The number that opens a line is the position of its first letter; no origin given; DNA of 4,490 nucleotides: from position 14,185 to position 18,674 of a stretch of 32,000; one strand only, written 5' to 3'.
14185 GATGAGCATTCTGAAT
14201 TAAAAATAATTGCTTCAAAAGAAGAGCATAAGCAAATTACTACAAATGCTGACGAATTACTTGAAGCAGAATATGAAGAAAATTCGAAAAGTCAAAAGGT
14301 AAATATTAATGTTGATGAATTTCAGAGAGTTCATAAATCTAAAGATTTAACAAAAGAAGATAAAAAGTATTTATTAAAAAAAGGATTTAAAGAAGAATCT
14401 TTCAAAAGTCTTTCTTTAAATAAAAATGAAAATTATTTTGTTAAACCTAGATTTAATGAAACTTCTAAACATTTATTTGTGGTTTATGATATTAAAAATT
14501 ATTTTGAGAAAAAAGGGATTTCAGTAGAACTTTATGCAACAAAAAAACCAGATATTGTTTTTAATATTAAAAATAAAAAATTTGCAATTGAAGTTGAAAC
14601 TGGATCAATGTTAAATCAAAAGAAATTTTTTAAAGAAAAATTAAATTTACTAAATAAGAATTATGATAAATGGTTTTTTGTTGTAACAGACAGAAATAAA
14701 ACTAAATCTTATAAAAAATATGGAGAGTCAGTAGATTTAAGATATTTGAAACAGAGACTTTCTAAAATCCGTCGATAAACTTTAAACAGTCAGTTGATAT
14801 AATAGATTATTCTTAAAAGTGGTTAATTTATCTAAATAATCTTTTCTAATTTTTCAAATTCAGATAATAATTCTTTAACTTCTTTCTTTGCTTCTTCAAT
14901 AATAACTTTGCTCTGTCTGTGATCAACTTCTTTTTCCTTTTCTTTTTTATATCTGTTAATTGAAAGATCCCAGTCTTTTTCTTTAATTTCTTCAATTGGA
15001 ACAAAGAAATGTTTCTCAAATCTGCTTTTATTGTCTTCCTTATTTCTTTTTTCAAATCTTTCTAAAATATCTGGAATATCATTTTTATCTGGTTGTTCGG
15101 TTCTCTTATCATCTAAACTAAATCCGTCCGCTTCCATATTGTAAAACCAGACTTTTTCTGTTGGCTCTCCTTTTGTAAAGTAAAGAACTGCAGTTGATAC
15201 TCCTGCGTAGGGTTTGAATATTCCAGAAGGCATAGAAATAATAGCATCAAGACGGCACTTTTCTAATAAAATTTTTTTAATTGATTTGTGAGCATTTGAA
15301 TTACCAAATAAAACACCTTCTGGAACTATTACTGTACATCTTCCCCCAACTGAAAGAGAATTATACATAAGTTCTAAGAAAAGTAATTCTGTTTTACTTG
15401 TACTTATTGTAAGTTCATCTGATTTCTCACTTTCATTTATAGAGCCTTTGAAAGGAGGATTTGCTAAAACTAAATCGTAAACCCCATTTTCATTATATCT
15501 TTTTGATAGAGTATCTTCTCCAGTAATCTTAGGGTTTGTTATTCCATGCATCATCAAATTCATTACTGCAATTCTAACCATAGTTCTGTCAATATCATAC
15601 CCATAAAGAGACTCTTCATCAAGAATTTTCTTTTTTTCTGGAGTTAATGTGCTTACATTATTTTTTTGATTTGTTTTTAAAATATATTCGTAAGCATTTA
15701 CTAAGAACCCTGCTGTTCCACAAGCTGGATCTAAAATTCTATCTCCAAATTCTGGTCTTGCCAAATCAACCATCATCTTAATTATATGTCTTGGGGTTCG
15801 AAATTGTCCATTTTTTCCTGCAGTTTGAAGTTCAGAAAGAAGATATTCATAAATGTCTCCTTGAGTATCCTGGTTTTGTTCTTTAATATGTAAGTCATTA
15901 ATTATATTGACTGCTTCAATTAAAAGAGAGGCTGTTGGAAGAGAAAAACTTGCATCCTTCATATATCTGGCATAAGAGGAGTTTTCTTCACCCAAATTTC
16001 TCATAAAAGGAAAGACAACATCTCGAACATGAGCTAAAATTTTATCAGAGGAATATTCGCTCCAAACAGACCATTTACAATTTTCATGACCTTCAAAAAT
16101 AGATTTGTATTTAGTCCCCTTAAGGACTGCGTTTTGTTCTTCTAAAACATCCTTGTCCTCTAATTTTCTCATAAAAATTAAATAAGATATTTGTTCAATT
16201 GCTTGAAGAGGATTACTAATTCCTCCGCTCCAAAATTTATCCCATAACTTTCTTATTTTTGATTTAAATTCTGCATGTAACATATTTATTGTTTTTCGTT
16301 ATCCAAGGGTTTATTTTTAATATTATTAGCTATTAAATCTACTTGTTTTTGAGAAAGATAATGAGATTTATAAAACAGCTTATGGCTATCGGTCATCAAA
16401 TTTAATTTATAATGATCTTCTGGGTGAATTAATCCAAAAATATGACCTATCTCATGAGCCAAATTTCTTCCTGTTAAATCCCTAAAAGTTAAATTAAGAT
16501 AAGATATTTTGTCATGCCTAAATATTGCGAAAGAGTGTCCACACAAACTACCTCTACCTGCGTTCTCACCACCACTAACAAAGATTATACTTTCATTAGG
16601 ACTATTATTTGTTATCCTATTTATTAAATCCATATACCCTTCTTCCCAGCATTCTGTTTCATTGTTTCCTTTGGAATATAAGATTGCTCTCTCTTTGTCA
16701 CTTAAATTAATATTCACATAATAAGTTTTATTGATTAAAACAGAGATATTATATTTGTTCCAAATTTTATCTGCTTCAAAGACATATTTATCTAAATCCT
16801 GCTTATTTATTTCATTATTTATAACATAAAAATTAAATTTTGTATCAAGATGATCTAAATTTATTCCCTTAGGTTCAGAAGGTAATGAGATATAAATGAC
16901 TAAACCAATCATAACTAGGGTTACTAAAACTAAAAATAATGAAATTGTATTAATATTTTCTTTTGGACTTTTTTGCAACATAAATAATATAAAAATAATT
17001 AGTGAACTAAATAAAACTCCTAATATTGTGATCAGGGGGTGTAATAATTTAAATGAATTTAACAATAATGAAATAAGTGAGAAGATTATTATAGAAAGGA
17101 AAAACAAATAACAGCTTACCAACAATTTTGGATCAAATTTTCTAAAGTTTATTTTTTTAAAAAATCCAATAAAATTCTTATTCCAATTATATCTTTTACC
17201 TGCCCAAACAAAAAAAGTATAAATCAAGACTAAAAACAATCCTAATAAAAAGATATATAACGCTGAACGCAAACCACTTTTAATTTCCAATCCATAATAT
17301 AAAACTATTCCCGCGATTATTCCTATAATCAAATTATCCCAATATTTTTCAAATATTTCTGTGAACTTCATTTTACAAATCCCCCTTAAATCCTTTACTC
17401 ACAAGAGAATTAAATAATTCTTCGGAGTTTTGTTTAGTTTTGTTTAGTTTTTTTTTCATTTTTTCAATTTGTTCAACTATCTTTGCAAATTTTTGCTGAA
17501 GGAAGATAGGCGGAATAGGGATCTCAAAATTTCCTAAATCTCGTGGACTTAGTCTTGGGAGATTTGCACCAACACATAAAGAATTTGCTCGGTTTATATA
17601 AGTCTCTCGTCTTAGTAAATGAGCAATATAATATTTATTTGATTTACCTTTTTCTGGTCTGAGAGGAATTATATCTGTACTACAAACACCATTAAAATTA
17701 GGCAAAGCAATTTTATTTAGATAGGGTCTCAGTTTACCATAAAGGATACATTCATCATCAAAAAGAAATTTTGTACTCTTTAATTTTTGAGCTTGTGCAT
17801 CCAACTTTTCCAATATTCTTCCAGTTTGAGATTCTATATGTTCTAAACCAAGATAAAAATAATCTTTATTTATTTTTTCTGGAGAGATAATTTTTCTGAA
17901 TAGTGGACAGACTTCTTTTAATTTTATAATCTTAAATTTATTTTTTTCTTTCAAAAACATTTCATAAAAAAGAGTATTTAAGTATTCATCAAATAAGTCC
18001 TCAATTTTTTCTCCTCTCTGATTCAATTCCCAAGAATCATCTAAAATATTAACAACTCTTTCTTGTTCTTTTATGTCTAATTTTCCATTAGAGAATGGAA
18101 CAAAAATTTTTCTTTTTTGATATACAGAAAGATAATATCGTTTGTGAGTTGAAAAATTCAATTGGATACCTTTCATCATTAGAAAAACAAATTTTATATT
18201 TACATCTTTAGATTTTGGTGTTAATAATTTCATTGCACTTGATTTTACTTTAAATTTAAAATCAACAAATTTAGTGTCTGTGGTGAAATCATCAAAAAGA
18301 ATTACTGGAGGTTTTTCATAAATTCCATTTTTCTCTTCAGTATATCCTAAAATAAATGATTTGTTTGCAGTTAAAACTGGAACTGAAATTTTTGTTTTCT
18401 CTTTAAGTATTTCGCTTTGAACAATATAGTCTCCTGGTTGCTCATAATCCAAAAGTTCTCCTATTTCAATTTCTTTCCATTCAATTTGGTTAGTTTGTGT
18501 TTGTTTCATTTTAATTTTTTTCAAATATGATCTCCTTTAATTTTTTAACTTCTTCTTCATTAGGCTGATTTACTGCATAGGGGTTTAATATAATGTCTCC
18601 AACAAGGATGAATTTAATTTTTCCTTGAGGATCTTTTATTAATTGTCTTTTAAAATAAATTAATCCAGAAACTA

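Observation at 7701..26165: ~18.4-kb integrated element at tRNA-Asp, bounded by a 12-nt direct repeat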

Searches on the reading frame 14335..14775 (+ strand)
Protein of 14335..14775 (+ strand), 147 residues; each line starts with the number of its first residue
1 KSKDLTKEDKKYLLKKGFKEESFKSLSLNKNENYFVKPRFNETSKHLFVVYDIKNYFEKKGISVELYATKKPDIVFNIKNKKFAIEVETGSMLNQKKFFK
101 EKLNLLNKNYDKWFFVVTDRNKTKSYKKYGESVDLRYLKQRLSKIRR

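Call 70: find_homologous_proteins(query=window:14335-14775:+, max_evalue=0.001)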
Query seq(147 aa) (147 aa): 50 proteins with E <= 0.001 among 108 candidates.
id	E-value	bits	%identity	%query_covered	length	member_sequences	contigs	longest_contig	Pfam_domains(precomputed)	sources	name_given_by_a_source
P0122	4.5e-49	184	63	99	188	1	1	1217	-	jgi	jgi:hypothetical protein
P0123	3.6e-45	171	57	99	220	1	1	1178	-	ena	-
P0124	5.2e-45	171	59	91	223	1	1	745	-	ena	-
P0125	5.6e-44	167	59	97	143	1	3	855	-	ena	-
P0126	6.1e-44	167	58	95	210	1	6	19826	-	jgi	jgi:hypothetical protein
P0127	1.4e-43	166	54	93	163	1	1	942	-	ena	-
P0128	6.2e-43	164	58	96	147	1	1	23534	PF06054.19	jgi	jgi:hypothetical protein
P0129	4.1e-42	161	54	99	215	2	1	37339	-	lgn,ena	-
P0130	1.8e-41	159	55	99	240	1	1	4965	-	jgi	jgi:hypothetical protein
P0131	3.0e-41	159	57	97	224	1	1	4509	-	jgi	-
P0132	5.2e-41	158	63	80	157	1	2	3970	PF03852.22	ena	-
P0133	1.1e-40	157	59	97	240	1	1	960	-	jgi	jgi:hypothetical protein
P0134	2.9e-40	155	54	99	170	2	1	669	-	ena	-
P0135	3.9e-38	148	52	97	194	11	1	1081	-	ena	-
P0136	1.1e-37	147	51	97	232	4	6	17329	-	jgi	-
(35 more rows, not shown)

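Call 73: search_solved_structures(query=A2, max_evalue=1)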
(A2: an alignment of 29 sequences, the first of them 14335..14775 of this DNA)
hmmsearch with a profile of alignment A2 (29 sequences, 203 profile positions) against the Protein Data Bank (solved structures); distinct sequences matched with E-value up to 1: 0.

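Call 79: predict_structure(alignment_id=A2)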
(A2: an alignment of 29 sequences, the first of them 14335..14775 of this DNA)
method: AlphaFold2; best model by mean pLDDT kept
length: 147 residues; sequences in the alignment: 29
mean_pLDDT: 93.5   pTM: 0.86
mean pLDDT of the five models: 93.5, 93.0, 91.6, 90.9, 90.6
residues with pLDDT >= 90: 123; 70-90: 23; 50-70: 1; < 50: 0
segments of 3 or more residues with pLDDT < 50: none
pLDDT, mean of each block of 10 residues (from residue 1): 96 97 91 93 93 96 89 93 94 89 94 96 95 95 92
secondary structure, 60 per line:
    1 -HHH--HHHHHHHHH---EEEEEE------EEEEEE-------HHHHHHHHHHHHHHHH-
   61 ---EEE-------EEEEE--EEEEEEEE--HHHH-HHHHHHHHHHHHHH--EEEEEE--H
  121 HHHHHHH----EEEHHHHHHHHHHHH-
elements in order: H7-15 E19-24 E31-36 H44-59 E64-66 E74-78 E81-88 H91-94 H96-109 E112-117 H120-127 E132-134 H135-146

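Call 83: fold_search(model_id=the predicted structure, library=pdb)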
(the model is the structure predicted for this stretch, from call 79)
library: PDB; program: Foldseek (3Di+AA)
matches with E <= 10: 537; with E <= 0.001: 0
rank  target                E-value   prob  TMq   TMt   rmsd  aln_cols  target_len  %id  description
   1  8z4i_A                3.5e-03  1.00  0.45  0.20   4.4       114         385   18  crystal structure of Cdn1 in complex with cA3 (released 2026-02-04)
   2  7tcb_A                5.8e-03  0.98  0.37  0.33   7.0       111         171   11  Crystal Structure of the YaeQ Family Protein VPA0551 from Vibrio parahaemolyticus (released 2022-01-05)
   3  8iby_C                6.6e-03  0.99  0.33  0.08   5.3        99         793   14  Structure of R2 with 5'ORF (released 2023-09-20)
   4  8fg6_B                6.6e-03  0.85  0.29  0.29  12.7       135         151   12  Design of amyloidogenic peptide traps (released 2024-03-20)
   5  9u49_A                7.5e-03  0.98  0.39  0.18   6.2       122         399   14  crystal structure of Cdn1 in complex with cA4 (released 2026-02-04)
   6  3odh_A                8.0e-03  0.92  0.33  0.26  10.2       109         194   20  Structure of OkrAI/DNA complex (released 2010-10-06)
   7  7tcb_C                8.6e-03  0.93  0.38  0.33   8.5       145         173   12  Crystal Structure of the YaeQ Family Protein VPA0551 from Vibrio parahaemolyticus (released 2022-01-05)
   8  7tcb_B                9.1e-03  0.96  0.35  0.31   7.1       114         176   12  Crystal Structure of the YaeQ Family Protein VPA0551 from Vibrio parahaemolyticus (released 2022-01-05)
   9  8z4i_B                1.0e-02  1.00  0.47  0.21   4.3       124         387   16  crystal structure of Cdn1 in complex with cA3 (released 2026-02-04)
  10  4tkd_B                1.3e-02  0.99  0.36  0.44   4.2        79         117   19  Sulfolobus solfataricus HJC mutants (released 2015-08-12)
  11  7tcb_D                1.3e-02  0.92  0.39  0.35   8.7       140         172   11  Crystal Structure of the YaeQ Family Protein VPA0551 from Vibrio parahaemolyticus (released 2022-01-05)
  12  1gef_B                1.6e-02  0.99  0.28  0.35   5.7        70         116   23  Crystal structure of the archaeal holliday junction resolvase HJC (released 2001-03-21)
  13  6p4o_F                1.6e-02  0.84  0.41  0.15  14.8       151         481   12  Complex of XPB helicase with Bax1 endonuclease from Sulfurisphaera tokodaii at 3.15 Angstroms resolution (released 2020-06-03)
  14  9dou_A                1.7e-02  0.91  0.31  0.07   6.9       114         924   12  Taeniopygia guttata R2 retrotransposon (R2Tg) initiating target-primed reverse transcription (released 2025-05-21)
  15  4fym_C                1.9e-02  0.47  0.31  0.23  10.4       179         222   16  Crystal structure of Plasmodium falciparum orotate phosphoribosyltransferase (released 2013-08-07)
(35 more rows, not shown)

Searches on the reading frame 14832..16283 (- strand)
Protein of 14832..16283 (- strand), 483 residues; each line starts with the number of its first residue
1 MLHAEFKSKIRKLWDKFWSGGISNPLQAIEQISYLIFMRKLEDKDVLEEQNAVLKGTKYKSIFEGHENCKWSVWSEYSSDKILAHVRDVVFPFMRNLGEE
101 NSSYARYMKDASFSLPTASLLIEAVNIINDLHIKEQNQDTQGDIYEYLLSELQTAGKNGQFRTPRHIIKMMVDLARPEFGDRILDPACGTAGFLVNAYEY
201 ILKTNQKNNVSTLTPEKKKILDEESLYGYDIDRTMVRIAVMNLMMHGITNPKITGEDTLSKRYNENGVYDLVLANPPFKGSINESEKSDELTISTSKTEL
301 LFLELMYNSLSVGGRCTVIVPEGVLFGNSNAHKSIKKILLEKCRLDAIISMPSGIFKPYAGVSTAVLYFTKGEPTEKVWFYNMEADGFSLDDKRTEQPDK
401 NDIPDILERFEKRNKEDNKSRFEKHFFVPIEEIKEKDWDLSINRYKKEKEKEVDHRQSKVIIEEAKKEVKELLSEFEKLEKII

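Call 8: search_protein_families(library=pfam, proteins=[window:14832-16283:-], max_evalue=0.01)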
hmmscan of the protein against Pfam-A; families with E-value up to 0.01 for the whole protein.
window:14832-16283:- (483 aa): 7 families
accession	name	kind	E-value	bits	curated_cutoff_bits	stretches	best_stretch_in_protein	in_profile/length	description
PF02384.22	N6_Mtase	-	1.3e-65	222.2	20.4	1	137-452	2-309/311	N-6 DNA Methylase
PF01170.24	UPF0020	-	3.2e-13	50.3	22.3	1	170-326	19-172/197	RMKL-like, methyltransferase domain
PF12161.14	HsdM_N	-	5e-12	47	24.5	1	7-126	2-133/135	HsdM N-terminal domain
PF07669.17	Eco57I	-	7e-10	39.7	25.3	1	226-354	3-169/171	Eco57I restriction-modification methylase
PF20473.4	MmeI_Mtase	-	1.6e-06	28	27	1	182-245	22-84/259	MmeI, DNA-methyltransferase domain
PF13847.12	Methyltransf_31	-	9.3e-05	22.6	27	1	180-322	4-113/145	Methyltransferase domain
PF05175.20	MTS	-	0.00096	19.3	23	1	221-287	53-117/170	Methyltransferase small domain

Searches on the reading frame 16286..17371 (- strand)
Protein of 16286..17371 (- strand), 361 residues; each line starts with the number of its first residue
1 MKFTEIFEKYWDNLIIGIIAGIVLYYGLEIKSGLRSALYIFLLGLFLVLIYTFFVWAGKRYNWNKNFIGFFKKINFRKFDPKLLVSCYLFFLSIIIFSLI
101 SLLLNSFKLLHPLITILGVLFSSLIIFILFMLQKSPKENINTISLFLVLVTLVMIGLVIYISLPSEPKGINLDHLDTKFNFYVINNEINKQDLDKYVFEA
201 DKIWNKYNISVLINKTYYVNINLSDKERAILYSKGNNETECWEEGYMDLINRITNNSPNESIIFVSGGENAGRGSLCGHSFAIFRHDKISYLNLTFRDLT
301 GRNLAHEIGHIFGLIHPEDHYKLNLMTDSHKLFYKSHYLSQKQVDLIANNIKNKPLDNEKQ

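Call 8: search_protein_families(library=pfam, proteins=[window:16286-17371:-], max_evalue=0.01)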
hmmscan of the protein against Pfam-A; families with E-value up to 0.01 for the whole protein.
window:16286-17371:- (361 aa): 0 families

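Call 26: search_protein_families(library=padloc, proteins=[window:16286-17371:-], max_evalue=0.01)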
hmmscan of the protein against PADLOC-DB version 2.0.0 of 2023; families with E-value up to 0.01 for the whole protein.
window:16286-17371:- (361 aa): 0 families

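Call 27: search_protein_families(library=ncbifam, proteins=[window:16286-17371:-], max_evalue=0.01)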
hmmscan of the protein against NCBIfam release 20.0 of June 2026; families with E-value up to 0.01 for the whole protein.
window:16286-17371:- (361 aa): 0 families

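Call 52: search_protein_families(library=phrogs, proteins=[window:16286-17371:-], max_evalue=0.01)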
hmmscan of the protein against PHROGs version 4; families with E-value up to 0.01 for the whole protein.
window:16286-17371:- (361 aa): 0 families

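Call 54: search_solved_structures(query=window:16286-17371:-, max_evalue=1)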
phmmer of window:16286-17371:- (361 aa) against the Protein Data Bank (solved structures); distinct sequences matched with E-value up to 1: 10.
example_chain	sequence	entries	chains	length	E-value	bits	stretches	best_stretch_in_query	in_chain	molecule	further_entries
5zjk_A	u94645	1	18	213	0.02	17.4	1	300-345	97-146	Myroilysin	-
5czw_A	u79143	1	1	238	0.026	17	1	300-345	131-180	Myroilysin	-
5gwd_A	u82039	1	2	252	0.029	16.9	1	300-345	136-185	Myroilysin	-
8weo_B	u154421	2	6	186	0.047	16.1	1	303-353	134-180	Fragilysin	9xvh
3p24_A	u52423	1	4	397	0.075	15.5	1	303-352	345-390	BFT-3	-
7pnd_A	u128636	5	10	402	0.077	15.4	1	303-352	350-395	BFT-3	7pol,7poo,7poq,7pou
8h3x_C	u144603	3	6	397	0.12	14.8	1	304-353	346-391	Fragilysin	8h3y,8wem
6ncl_a4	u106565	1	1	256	0.24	13.9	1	69-162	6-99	P7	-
6uio_A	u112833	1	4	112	0.37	13.2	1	170-225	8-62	Cystatin-8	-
4od1_H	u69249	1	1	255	0.94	11.9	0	193-250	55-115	CAP256-VRC26.03 heavy chain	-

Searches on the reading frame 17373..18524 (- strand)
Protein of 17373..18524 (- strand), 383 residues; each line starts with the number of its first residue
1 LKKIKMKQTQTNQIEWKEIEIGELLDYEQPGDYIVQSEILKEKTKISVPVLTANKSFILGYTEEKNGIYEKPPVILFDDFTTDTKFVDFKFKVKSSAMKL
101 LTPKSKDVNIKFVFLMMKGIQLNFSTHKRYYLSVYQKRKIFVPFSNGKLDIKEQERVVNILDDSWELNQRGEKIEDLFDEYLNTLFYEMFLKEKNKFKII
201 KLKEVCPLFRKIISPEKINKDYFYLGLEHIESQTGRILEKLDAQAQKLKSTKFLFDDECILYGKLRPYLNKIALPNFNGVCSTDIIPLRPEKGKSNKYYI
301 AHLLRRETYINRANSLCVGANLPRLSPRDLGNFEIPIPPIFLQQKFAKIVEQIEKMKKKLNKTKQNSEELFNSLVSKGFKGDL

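Call 8: search_protein_families(library=pfam, proteins=[window:17373-18524:-], max_evalue=0.01)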
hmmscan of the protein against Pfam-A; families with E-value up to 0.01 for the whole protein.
window:17373-18524:- (383 aa): 1 family
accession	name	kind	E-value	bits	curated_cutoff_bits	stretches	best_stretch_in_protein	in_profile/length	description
PF01420.25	Methylase_S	-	3.2e-12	47.4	22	1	196-366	3-164/168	Type I restriction modification DNA specificity domain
